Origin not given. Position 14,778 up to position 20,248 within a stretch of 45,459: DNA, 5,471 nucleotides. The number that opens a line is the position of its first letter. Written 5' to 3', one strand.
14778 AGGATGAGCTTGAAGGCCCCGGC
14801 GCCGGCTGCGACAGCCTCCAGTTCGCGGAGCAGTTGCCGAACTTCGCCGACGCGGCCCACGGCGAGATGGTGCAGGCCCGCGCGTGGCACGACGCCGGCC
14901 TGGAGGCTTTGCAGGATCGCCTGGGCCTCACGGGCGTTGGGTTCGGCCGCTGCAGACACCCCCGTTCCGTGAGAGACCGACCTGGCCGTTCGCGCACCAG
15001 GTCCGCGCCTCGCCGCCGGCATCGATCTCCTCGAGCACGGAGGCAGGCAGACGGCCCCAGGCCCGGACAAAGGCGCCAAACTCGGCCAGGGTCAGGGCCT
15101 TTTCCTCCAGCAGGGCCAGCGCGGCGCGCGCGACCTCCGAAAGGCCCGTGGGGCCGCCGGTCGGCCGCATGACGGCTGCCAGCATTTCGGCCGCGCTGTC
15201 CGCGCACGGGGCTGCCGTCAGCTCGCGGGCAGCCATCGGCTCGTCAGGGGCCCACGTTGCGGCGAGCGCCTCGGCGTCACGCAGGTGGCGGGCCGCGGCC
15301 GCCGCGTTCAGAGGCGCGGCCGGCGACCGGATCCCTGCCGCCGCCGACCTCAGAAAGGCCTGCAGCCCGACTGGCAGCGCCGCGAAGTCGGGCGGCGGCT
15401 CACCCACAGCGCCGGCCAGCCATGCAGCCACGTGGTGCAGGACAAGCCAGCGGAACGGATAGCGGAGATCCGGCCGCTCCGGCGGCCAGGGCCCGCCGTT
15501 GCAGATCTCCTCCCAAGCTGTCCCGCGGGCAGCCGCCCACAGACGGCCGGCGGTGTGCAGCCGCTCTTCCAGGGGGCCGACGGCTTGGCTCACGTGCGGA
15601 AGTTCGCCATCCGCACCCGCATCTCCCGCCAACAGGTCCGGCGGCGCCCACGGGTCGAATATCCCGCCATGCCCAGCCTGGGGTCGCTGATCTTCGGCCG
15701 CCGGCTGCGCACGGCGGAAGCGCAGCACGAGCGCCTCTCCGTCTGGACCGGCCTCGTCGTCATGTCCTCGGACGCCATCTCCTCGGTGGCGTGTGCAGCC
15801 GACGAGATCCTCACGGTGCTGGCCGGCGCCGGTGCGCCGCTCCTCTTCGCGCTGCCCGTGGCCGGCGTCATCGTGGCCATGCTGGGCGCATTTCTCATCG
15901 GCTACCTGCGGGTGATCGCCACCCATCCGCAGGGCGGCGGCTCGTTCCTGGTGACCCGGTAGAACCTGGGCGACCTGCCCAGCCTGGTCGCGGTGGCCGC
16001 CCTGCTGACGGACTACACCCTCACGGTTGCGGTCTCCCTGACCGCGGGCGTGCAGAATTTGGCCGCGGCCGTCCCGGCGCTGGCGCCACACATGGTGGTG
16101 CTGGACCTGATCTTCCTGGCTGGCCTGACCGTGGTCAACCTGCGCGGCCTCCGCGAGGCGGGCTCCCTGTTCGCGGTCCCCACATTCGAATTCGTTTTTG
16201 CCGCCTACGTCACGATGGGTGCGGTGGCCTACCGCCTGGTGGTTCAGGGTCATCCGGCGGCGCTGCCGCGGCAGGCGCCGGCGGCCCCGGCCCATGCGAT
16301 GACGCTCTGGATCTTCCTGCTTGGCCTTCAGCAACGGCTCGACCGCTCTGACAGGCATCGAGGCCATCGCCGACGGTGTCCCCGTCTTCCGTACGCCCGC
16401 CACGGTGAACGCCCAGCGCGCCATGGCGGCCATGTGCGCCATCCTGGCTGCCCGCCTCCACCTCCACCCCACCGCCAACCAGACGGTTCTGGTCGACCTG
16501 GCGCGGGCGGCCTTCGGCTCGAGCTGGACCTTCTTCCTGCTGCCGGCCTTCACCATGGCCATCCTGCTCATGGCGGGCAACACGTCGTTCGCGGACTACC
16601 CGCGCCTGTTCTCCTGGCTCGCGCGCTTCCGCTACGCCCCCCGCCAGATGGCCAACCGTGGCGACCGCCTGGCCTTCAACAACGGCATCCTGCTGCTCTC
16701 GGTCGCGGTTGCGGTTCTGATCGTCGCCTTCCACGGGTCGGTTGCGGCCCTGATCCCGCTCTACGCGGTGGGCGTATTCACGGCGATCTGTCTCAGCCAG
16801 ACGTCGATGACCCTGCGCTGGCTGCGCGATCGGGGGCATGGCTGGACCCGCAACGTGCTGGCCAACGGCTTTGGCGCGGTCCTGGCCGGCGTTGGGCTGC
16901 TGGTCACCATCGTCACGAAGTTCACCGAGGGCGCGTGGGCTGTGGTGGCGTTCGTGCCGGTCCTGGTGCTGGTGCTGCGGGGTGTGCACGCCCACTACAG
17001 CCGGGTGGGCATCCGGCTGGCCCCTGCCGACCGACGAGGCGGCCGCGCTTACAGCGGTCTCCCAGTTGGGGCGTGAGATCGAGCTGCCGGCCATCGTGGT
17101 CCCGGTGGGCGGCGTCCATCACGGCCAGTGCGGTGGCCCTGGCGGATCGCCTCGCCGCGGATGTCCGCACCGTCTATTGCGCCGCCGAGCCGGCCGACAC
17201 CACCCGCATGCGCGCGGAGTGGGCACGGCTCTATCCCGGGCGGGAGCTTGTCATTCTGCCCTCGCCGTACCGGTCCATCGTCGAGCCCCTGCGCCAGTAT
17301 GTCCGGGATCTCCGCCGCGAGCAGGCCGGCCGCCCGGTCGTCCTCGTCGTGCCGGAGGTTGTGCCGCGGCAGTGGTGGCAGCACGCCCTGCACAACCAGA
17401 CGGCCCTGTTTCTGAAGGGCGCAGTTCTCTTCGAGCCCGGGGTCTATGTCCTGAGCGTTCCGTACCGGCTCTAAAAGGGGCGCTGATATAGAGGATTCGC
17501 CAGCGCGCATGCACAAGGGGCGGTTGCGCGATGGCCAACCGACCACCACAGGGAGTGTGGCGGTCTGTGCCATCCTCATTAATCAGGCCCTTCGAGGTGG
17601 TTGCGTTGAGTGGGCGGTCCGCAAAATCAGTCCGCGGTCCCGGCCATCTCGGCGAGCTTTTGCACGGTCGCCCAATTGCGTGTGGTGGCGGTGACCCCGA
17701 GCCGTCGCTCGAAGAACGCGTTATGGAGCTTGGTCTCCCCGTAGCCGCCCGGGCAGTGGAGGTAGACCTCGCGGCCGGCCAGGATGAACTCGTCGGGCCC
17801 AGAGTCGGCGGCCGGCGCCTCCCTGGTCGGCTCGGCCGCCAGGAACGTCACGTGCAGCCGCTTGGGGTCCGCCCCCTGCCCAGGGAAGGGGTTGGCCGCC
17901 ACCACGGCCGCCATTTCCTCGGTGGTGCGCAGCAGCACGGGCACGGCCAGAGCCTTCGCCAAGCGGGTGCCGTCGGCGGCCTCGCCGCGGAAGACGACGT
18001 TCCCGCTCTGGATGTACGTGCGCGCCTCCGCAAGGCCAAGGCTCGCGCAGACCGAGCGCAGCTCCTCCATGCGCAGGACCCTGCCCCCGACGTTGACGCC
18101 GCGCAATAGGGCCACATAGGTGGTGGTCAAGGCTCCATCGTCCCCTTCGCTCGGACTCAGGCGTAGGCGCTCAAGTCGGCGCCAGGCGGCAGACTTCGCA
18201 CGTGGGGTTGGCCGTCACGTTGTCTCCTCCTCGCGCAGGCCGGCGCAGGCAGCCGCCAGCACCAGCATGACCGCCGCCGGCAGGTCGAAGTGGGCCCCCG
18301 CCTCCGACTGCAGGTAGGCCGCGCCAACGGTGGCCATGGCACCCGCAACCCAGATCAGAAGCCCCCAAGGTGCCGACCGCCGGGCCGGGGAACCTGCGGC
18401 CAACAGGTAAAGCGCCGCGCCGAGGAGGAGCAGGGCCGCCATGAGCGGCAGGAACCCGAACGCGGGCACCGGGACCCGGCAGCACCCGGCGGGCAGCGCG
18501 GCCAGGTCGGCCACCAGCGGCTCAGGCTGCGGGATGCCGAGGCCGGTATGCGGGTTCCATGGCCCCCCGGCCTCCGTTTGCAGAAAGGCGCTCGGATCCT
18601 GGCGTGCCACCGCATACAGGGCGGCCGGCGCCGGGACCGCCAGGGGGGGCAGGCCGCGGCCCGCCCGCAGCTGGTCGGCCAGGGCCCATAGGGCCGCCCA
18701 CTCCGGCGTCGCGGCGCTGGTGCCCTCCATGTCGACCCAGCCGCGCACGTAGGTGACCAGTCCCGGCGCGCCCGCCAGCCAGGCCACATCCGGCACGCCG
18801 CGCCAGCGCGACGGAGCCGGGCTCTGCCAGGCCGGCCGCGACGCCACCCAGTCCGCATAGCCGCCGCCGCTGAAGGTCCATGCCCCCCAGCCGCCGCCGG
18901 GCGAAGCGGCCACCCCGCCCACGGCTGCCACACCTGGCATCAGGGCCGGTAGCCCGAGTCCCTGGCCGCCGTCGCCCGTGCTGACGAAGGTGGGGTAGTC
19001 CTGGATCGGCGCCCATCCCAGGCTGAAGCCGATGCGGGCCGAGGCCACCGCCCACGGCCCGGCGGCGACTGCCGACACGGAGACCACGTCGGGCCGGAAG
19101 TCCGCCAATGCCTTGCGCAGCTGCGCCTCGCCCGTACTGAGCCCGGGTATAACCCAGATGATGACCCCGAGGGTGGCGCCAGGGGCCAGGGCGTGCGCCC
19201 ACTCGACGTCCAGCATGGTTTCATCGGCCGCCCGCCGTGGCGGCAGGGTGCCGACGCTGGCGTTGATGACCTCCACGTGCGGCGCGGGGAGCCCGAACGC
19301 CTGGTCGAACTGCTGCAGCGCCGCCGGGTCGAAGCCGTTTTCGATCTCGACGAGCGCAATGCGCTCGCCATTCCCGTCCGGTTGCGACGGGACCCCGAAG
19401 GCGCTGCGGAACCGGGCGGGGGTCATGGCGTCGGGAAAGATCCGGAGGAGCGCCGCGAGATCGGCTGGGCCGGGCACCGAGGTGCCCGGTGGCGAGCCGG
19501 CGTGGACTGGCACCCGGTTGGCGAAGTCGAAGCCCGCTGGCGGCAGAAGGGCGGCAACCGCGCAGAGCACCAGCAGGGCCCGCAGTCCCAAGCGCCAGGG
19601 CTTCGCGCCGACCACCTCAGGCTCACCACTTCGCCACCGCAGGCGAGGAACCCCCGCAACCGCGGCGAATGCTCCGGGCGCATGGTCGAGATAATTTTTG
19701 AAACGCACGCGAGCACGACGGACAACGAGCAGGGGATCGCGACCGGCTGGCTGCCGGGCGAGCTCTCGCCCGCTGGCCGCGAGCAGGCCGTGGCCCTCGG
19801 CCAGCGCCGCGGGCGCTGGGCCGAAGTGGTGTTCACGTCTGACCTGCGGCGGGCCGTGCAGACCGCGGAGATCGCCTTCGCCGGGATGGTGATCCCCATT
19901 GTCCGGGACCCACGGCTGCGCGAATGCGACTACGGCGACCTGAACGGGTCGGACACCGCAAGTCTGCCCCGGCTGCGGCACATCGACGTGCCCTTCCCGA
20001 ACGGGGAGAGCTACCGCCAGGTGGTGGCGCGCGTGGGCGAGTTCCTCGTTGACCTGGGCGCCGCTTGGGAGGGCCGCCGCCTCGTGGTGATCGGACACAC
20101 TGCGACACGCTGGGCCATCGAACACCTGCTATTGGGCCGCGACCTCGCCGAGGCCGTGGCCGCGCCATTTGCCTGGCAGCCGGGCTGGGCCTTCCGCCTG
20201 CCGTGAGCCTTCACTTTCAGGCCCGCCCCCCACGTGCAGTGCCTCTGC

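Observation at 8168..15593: Orphan BrxD/BrxHI-like operon: three P-loop ATPase paralogues, an Lhr-type helicase and two unknown proteins, with no BREX core. Candidate undescribed defence system.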

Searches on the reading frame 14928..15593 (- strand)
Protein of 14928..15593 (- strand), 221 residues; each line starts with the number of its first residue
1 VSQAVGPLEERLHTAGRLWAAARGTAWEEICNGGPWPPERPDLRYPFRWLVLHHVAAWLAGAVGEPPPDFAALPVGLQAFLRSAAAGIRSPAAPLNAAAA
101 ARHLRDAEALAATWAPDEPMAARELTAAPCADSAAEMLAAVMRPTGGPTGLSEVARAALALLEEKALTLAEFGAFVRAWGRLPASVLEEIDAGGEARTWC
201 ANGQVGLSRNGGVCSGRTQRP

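Call 8: search_protein_families(library=pfam, proteins=[window:14928-15593:-], max_evalue=0.1)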
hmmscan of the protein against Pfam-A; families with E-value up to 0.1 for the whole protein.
window:14928-15593:- (221 aa): 0 families

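Call 9: search_protein_families(library=padloc, proteins=[window:14928-15593:-], max_evalue=0.1)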
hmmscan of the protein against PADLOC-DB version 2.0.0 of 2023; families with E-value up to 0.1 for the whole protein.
window:14928-15593:- (221 aa): 1 family
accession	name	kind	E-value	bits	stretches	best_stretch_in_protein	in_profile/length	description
PDLC03958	SngA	-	0.0027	15.4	1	58-190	364-493/528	-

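Call 10: search_protein_families(library=ncbifam, proteins=[window:14928-15593:-], max_evalue=0.1)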
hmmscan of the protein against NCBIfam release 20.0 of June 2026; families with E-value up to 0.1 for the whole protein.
window:14928-15593:- (221 aa): 0 families

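Call 34: search_protein_families(library=pfam, alignment_id=A1, max_evalue=10)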
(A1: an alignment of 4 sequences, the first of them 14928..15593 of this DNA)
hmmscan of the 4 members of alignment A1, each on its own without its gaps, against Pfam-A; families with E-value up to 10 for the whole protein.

A. member 1, window:14928-15593:- (221 aa): 0 families

B. families by the number of members that match (of 4 scanned): 1 family
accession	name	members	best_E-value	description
PF15615.11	TerB_C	1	0.18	TerB-C domain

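Call 35: search_protein_families(library=padloc, alignment_id=A1, max_evalue=10)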
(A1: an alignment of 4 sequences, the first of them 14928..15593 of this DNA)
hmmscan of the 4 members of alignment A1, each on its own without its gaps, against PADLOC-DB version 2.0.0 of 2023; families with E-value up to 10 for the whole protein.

A. member 1, window:14928-15593:- (221 aa): 1 family
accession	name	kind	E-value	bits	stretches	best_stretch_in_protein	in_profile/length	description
PDLC03958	SngA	-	0.0027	15.4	1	58-190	364-493/528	-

B. families by the number of members that match (of 4 scanned): 1 family
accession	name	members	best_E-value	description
PDLC03958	SngA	4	6.8e-05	-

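Call 36: find_homologous_proteins(query=A1, max_evalue=0.001)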
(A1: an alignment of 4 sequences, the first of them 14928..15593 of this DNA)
Query A1 (4 sequences) (221 aa, profile of the alignment): 6 proteins with E <= 0.001 among 8000 candidates.
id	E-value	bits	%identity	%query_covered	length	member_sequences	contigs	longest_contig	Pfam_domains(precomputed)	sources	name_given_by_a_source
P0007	7.0e-91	322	41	46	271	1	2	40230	-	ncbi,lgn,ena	-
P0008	2.5e-88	314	100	100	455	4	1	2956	-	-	-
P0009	9.0e-73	263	39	71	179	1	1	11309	-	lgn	-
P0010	1.8e-61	226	34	83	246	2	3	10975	-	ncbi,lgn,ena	-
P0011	3.0e-53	199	43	35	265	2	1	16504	-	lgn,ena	-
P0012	6.3e-42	162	38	18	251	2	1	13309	-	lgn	-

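Call 37: find_encoding_contigs(protein=P0010, flank=10000, max_places=2)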
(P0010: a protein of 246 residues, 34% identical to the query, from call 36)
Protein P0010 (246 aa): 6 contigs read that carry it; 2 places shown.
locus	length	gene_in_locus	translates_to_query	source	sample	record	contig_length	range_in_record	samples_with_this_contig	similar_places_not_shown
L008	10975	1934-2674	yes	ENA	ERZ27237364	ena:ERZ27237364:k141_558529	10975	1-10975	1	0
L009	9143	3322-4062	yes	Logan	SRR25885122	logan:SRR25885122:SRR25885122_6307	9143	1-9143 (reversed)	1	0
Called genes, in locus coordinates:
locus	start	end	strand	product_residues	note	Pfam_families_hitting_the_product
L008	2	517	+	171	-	?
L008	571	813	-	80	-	-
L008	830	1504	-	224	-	PF01987:AIM24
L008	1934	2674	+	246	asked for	-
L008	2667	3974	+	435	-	PF10923:BrxC_BrxD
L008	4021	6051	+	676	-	PF00270:DEAD, PF00271:Helicase_C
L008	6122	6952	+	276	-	-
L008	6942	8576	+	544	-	PF10923:BrxC_BrxD (weak)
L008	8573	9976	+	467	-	PF10923:BrxC_BrxD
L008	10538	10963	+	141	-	PF13414:TPR_11 (faint)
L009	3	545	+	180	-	?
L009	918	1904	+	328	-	PF01408:GFO_IDH_MocA, PF02894:GFO_IDH_MocA_C (weak), PF22725:GFO_IDH_MocA_C3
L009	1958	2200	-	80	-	-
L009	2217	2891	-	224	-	PF01987:AIM24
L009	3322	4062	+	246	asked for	-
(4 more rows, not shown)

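Call 38: find_encoding_contigs(protein=P0011, flank=10000, max_places=2)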
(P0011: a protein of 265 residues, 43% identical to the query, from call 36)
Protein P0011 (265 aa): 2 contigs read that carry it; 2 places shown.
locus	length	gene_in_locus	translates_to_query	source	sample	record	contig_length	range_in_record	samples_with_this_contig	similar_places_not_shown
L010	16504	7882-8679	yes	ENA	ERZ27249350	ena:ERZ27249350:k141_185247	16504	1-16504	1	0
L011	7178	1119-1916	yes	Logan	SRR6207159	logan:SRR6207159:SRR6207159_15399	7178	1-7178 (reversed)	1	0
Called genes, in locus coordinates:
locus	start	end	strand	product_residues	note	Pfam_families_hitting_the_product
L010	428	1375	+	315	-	PF03640:Lipoprotein_15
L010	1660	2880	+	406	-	PF05559:DUF763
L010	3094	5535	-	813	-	PF00664:ABC_membrane, PF00005:ABC_tran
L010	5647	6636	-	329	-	PF03781:FGE-sulfatase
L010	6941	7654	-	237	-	PF01209:Ubie_methyltran (weak), PF08241:Methyltransf_11, PF08242:Methyltransf_12, PF13649:Methyltransf_25, PF13847:Methyltransf_31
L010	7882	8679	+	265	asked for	-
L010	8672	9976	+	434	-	PF10923:BrxC_BrxD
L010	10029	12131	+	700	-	PF04851:ResIII (weak), PF00270:DEAD, PF00271:Helicase_C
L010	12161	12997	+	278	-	-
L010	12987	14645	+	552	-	PF10923:BrxC_BrxD (weak)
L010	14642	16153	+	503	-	PF10923:BrxC_BrxD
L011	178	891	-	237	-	PF01209:Ubie_methyltran (weak), PF08241:Methyltransf_11, PF08242:Methyltransf_12, PF13649:Methyltransf_25, PF13847:Methyltransf_31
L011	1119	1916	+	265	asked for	-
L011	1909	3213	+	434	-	PF10923:BrxC_BrxD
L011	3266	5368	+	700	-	PF04851:ResIII (weak), PF00270:DEAD, PF00271:Helicase_C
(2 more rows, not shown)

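Call 39: find_encoding_contigs(protein=P0012, flank=10000, max_places=2)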
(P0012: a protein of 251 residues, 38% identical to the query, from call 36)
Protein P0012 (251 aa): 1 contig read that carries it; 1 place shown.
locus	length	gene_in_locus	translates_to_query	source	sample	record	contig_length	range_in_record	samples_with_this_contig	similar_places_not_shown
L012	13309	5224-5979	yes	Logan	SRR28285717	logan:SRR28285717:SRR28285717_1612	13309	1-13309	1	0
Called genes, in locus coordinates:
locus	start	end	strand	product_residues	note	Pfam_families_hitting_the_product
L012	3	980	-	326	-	?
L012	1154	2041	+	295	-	PF01073:3Beta_HSD, PF01370:Epimerase, PF02719:Polysacc_synt_2 (weak), PF04321:RmlD_sub_bind, PF13460:NAD_binding_10, PF16363:GDP_Man_Dehyd, PF07993:NAD_binding_4 (weak)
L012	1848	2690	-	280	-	-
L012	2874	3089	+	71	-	PF01636:APH (weak)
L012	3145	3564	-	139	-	PF00903:Glyoxalase (weak), PF18029:Glyoxalase_6 (weak)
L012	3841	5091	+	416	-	PF15892:BNR_4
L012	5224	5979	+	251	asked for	-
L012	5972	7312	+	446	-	PF10923:BrxC_BrxD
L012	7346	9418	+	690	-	PF00270:DEAD, PF00271:Helicase_C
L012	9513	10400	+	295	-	-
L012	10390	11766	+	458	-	PF10923:BrxC_BrxD (weak)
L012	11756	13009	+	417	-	PF10923:BrxC_BrxD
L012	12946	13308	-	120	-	?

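Call 63: predict_structure(alignment_id=A4)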
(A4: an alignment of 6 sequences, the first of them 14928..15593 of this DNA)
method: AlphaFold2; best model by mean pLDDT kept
length: 221 residues; sequences in the alignment: 6
mean_pLDDT: 72.7   pTM: 0.50
mean pLDDT of the five models: 72.7, 71.8, 70.8, 69.4, 69.1
residues with pLDDT >= 90: 15; 70-90: 138; 50-70: 22; < 50: 46
segments of 3 or more residues with pLDDT < 50: 116-148, 210-221
pLDDT, mean of each block of 10 residues (from residue 1): 75 93 87 69 67 88 80 85 88 84 85 55 31 44 48 85 87 85 82 77 79 32 32
secondary structure, 60 per line:
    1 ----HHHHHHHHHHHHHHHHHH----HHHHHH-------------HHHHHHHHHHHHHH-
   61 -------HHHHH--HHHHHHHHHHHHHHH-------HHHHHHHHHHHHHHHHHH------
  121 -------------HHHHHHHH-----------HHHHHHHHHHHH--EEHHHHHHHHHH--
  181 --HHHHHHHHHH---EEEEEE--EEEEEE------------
elements in order: H5-22 H27-32 H46-59 H68-72 H75-89 H97-114 H134-141 H153-164 H169-178 H183-192 E196-201 E204-209

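Call 70: fold_search(model_id=the predicted structure, library=pdb)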
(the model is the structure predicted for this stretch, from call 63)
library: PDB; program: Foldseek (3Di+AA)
matches with E <= 10: 340; with E <= 0.001: 0
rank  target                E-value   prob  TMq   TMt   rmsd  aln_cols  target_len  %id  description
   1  2kko_MODEL_1_A        2.4e-01  0.80  0.22  0.39   9.6        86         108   19  Solution NMR structure of the homodimeric winged helix-turn-helix DNA-binding domain (fragment 1-100) Mb0332 f (released 2009-08-11)
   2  5jls                  3.2e-01  0.72  0.20  0.30   5.0        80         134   16  Crystal Structure of Adhesin competence repressor (AdcR) from Streptococcus pyogenes (C-terminally His tagged) (released 2017-05-03)
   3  5jlu                  3.2e-01  0.72  0.21  0.32   5.0        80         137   16  Crystal Structure of Adhesin competence repressor (AdcR) from Streptococcus pyogenes (released 2017-05-03)
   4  5yi0_A                3.6e-01  0.69  0.21  0.29   6.6        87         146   20  Structure of Lactococcus lactis ZitR, C30AH42A mutant (released 2017-12-06)
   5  3f3x                  3.8e-01  0.77  0.23  0.33   5.1        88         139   14  Crystal structure of the transcriptional regulator BldR from Sulfolobus Solfataricus (released 2009-05-05)
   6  5yhz                  3.8e-01  0.75  0.22  0.31   6.8        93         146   16  Structure of Lactococcus lactis ZitR, E41A mutant (released 2017-12-06)
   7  2p4w_B                4.0e-01  0.63  0.18  0.20   4.4        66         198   20  Crystal structure of heat shock regulator from Pyrococcus furiosus (released 2007-03-27)
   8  1qbj_A                4.5e-01  0.77  0.19  0.51   3.3        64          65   17  CRYSTAL STRUCTURE OF THE ZALPHA Z-DNA COMPLEX (released 1999-07-02)
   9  5yhy                  5.0e-01  0.60  0.21  0.30   7.4        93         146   16  Structure of Lactococcus lactis ZitR, C30S mutant (released 2017-12-06)
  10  4k2e_B                5.3e-01  0.47  0.20  0.39  10.0        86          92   12  HlyU from Vibrio cholerae N16961 (released 2014-04-30)
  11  3f6o_B                5.5e-01  0.44  0.20  0.39   7.6        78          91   19  Crystal structure of ArsR family transcriptional regulator, RHA00566 (released 2008-11-25)
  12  3cuo_A                5.5e-01  0.44  0.20  0.37   8.6        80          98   18  Crystal structure of the predicted DNA-binding transcriptional regulator from E. coli (released 2008-06-17)
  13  3f22_B                5.9e-01  0.60  0.19  0.51   3.6        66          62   17  Crystal structure of Zalpha in complex with d(CGTACG) (released 2008-12-30)
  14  4omy_A                5.9e-01  0.57  0.21  0.40   7.4        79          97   16  Crystal Structure of SeMet NolR from Sinorhizobium fredii in complex with oligo AT DNA (released 2014-04-16)
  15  1uly                  5.9e-01  0.44  0.17  0.20   4.5        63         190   21  Crystal structure analysis of the ArsR homologue DNA-binding protein from P. horikoshii OT3 (released 2004-10-19)
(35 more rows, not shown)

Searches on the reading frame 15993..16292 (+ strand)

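Call 98: search_protein_families(library=pfam, proteins=[window:15993-16292:+], max_evalue=0.01)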
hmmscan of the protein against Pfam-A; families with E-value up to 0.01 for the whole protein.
window:15993-16292:+ (100 aa): 2 families
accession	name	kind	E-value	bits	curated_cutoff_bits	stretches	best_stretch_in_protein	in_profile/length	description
PF02705.21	K_trans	-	9.5e-05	21.5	24.8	1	2-78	101-176/454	K+ potassium transporter integral membrane domain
PF13520.12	AA_permease_2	-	0.0083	15.5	27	1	4-89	84-173/427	Amino acid permease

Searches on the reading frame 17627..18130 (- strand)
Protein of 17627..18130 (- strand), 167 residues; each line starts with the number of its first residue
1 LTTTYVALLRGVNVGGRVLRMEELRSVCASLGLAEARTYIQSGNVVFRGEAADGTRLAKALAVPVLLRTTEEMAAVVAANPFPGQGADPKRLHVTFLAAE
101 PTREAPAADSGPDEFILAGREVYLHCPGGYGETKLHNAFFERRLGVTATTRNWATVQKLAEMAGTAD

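Call 22: search_protein_families(library=pfam, proteins=[window:17627-18130:-], max_evalue=0.001)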
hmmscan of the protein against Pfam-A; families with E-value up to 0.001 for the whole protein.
window:17627-18130:- (167 aa): 1 family
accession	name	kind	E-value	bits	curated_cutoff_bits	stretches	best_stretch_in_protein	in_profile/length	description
PF08002.16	DUF1697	-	3.4e-32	112.1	24.4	1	3-123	2-137/137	Protein of unknown function (DUF1697)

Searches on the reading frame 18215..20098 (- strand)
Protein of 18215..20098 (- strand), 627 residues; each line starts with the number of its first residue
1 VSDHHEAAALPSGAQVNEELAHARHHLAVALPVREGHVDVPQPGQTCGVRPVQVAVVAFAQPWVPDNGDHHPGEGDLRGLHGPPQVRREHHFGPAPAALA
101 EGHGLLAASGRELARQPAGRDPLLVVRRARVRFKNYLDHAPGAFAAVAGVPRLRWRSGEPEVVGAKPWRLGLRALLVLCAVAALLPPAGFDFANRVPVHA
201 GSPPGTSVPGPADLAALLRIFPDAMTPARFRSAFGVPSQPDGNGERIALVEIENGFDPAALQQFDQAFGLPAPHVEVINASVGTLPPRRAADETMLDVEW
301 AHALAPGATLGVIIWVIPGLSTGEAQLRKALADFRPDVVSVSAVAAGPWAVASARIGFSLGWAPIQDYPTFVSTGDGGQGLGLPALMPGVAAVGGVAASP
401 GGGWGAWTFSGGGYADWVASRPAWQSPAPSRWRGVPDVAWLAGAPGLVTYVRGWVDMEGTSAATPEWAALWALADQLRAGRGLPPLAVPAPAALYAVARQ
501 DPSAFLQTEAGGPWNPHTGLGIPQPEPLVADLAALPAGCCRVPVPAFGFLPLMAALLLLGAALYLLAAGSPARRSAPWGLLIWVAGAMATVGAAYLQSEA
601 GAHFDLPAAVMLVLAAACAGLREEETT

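Call 22: search_protein_families(library=pfam, proteins=[window:18215-20098:-], max_evalue=0.001)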
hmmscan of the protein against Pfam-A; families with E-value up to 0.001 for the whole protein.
window:18215-20098:- (627 aa): 0 families

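Call 87: search_protein_families(library=padloc, proteins=[window:18215-20098:-], max_evalue=0.001)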
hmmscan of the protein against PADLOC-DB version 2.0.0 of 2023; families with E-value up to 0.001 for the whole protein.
window:18215-20098:- (627 aa): 0 families
